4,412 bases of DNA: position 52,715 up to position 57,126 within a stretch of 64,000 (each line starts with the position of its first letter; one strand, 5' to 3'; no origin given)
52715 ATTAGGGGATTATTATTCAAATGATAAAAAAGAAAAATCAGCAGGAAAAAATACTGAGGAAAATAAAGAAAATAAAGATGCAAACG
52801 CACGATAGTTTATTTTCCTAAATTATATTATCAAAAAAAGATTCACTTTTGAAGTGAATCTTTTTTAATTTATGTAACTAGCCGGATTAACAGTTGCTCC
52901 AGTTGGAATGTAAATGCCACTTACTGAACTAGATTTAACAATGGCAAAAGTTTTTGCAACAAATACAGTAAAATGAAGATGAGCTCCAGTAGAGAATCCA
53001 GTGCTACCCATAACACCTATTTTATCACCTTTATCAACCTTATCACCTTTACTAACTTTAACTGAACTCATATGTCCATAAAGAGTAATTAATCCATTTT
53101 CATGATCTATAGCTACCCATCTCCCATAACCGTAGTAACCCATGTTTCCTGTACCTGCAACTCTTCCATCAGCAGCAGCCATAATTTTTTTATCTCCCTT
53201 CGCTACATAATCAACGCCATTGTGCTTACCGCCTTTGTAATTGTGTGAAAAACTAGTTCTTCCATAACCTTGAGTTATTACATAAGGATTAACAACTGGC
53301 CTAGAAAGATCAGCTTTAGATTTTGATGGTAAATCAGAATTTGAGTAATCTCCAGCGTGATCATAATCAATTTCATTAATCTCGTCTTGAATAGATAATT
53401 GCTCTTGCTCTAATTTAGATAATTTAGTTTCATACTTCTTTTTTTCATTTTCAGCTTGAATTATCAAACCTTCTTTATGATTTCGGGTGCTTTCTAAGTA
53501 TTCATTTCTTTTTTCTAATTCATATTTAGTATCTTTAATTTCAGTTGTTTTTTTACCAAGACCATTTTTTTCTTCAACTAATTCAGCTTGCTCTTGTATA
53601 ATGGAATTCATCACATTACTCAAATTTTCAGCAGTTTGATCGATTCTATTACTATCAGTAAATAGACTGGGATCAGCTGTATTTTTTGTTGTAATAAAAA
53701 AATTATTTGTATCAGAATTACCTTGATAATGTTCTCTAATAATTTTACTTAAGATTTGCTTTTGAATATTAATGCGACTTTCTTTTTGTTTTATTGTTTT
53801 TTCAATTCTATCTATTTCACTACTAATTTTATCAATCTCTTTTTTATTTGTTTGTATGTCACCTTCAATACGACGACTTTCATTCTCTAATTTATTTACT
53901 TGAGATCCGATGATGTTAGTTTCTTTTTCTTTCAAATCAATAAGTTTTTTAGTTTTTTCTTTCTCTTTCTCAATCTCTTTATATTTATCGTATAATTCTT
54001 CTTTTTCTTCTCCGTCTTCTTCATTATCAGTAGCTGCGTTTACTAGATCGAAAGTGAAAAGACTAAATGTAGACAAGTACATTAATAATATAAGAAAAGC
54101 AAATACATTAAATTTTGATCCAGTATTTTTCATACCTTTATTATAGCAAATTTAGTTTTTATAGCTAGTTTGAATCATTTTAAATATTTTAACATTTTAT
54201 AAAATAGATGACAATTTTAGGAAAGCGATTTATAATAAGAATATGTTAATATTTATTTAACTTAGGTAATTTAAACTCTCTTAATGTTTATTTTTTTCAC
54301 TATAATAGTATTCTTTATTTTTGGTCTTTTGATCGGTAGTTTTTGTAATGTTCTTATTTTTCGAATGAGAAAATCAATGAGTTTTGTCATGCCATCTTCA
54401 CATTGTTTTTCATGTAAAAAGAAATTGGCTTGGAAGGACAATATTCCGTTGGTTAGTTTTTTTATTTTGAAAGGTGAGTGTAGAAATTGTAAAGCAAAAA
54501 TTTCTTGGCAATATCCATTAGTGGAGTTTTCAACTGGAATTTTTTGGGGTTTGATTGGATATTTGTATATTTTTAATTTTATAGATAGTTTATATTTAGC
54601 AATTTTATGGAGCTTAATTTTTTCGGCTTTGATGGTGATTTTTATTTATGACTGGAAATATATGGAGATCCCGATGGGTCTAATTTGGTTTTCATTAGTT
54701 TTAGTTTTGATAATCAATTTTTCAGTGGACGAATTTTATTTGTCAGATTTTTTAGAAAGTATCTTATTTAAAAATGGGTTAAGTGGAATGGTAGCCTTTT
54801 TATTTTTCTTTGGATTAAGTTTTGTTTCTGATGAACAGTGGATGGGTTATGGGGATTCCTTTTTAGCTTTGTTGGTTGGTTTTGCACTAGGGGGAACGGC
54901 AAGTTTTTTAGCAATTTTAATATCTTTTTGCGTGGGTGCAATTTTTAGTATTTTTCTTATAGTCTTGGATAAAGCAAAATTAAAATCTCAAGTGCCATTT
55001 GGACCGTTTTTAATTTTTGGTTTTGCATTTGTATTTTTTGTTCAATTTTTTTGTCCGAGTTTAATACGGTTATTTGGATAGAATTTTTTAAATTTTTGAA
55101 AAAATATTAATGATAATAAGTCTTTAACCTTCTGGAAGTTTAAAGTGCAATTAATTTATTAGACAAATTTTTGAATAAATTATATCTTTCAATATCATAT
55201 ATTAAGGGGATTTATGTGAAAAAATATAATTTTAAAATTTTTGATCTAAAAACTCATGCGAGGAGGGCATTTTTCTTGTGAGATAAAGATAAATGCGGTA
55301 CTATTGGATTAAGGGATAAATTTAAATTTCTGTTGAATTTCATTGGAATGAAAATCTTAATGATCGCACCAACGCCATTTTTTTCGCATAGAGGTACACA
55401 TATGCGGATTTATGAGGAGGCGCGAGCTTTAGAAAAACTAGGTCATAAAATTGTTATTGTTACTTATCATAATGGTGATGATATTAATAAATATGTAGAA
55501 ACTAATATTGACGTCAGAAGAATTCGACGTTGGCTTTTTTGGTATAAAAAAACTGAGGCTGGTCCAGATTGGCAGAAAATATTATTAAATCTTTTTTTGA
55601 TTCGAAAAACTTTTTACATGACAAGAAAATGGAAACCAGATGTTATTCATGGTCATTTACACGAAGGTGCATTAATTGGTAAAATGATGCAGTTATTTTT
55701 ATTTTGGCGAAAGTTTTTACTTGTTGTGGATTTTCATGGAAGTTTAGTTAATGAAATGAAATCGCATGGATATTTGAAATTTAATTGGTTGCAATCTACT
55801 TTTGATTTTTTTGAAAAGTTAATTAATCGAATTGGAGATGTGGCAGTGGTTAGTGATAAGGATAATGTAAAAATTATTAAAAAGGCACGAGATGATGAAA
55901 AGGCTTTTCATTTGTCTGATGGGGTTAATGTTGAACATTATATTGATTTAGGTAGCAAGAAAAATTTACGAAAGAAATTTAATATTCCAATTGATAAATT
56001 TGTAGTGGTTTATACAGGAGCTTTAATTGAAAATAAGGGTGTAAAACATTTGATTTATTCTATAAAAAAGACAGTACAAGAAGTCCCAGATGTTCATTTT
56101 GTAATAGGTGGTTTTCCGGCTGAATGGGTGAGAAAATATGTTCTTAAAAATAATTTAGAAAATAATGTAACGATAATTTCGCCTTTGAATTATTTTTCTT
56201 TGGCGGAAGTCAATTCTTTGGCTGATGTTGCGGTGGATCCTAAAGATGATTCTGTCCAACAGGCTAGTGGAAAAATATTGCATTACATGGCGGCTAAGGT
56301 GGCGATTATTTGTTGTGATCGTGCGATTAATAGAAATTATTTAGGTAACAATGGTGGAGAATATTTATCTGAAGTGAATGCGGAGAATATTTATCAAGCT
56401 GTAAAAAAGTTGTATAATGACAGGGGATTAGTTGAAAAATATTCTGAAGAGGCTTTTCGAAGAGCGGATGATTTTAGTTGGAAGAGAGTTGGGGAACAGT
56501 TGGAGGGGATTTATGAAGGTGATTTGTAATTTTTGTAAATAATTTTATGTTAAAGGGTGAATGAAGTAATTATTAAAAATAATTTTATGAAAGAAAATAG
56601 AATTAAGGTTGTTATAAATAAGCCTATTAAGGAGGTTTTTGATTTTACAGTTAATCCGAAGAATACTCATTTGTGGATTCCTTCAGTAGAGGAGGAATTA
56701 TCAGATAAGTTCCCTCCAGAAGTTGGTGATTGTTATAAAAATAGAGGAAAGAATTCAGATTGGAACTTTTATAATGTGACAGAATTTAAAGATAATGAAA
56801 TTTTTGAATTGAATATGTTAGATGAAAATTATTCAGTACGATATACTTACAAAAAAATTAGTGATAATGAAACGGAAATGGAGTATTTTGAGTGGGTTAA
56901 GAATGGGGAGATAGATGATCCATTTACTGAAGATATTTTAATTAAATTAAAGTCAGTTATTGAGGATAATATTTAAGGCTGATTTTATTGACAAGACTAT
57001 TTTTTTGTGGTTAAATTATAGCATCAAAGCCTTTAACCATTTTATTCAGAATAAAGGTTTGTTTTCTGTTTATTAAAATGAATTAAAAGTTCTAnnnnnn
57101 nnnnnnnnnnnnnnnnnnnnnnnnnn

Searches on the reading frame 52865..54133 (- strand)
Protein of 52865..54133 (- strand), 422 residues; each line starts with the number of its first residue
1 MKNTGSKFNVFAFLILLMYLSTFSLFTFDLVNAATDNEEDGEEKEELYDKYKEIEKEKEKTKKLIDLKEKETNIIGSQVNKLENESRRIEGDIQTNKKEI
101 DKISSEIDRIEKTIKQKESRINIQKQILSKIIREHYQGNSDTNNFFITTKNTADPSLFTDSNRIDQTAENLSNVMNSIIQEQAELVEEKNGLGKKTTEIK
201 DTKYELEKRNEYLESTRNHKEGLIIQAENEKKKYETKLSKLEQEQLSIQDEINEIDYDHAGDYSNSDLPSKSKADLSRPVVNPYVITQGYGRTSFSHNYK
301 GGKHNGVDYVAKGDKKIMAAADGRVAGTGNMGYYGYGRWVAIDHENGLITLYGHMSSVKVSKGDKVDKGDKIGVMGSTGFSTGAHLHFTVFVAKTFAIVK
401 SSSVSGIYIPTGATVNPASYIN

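Call 55: search_protein_families(library=pfam, proteins=[window:52865-54133:-], max_evalue=0.001)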
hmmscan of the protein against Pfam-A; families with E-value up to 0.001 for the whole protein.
window:52865-54133:- (422 aa): 1 family
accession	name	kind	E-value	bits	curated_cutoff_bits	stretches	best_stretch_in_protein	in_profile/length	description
PF01551.29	Peptidase_M23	-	1.1e-28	99.7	28.7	1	303-392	2-89/96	Peptidase family M23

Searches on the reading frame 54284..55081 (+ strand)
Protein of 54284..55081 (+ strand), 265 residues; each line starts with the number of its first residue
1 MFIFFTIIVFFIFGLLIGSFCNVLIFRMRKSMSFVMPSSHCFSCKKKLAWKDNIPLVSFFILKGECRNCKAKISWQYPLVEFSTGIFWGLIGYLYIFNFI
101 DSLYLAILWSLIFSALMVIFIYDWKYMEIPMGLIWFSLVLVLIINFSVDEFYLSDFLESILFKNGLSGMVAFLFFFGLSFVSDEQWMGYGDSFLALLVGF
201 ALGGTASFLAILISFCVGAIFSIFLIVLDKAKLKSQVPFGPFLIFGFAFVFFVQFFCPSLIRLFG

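Call 55: search_protein_families(library=pfam, proteins=[window:54284-55081:+], max_evalue=0.001)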
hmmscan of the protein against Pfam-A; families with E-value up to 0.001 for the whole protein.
window:54284-55081:+ (265 aa): 2 families
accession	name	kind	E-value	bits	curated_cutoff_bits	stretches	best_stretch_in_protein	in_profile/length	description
PF06750.18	A24_N_bact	-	4.7e-31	107.1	23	1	12-92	1-81/84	Bacterial Peptidase A24 N-terminal domain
PF01478.23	Peptidase_A24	-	1.4e-10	41.9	26.5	1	111-223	2-104/104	Type IV leader peptidase family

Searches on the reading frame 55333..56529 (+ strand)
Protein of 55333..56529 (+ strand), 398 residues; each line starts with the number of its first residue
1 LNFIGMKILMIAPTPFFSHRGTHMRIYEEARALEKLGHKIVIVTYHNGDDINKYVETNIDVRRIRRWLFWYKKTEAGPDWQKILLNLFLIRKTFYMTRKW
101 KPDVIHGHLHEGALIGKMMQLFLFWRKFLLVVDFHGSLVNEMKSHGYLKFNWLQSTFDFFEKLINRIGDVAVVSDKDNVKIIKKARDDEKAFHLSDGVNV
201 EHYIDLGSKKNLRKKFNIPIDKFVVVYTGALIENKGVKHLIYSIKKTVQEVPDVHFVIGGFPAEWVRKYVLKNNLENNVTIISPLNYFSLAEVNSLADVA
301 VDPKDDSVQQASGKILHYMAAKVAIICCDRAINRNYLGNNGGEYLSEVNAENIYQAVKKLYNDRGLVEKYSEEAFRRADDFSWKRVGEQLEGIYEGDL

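Call 55: search_protein_families(library=pfam, proteins=[window:55333-56529:+], max_evalue=0.001)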
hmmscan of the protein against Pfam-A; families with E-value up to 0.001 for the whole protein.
window:55333-56529:+ (398 aa): 4 families
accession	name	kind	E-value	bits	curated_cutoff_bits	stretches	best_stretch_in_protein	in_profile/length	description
PF00534.26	Glycos_transf_1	-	5.8e-16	58.9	26.4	1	209-375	2-170/172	Glycosyl transferases group 1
PF13692.12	Glyco_trans_1_4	-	1.9e-13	51.3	27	1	223-363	2-142/142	Glycosyl transferases group 1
PF13439.12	Glyco_transf_4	-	3.8e-10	40.5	28.5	1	21-183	3-150/170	Glycosyltransferase Family 4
PF13579.12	Glyco_trans_4_4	-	3.6e-09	37.6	29.7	1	21-173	2-133/158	Glycosyl transferase 4-like domain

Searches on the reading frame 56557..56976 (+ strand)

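Call 55: search_protein_families(library=pfam, proteins=[window:56557-56976:+], max_evalue=0.001)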
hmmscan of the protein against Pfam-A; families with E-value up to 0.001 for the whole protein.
window:56557-56976:+ (139 aa): 1 family
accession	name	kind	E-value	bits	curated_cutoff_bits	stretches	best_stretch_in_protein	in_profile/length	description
PF10604.15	Polyketide_cyc2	-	9.4e-05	23.2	27.4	1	17-126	7-120/142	Polyketide cyclase / dehydrase and lipid transport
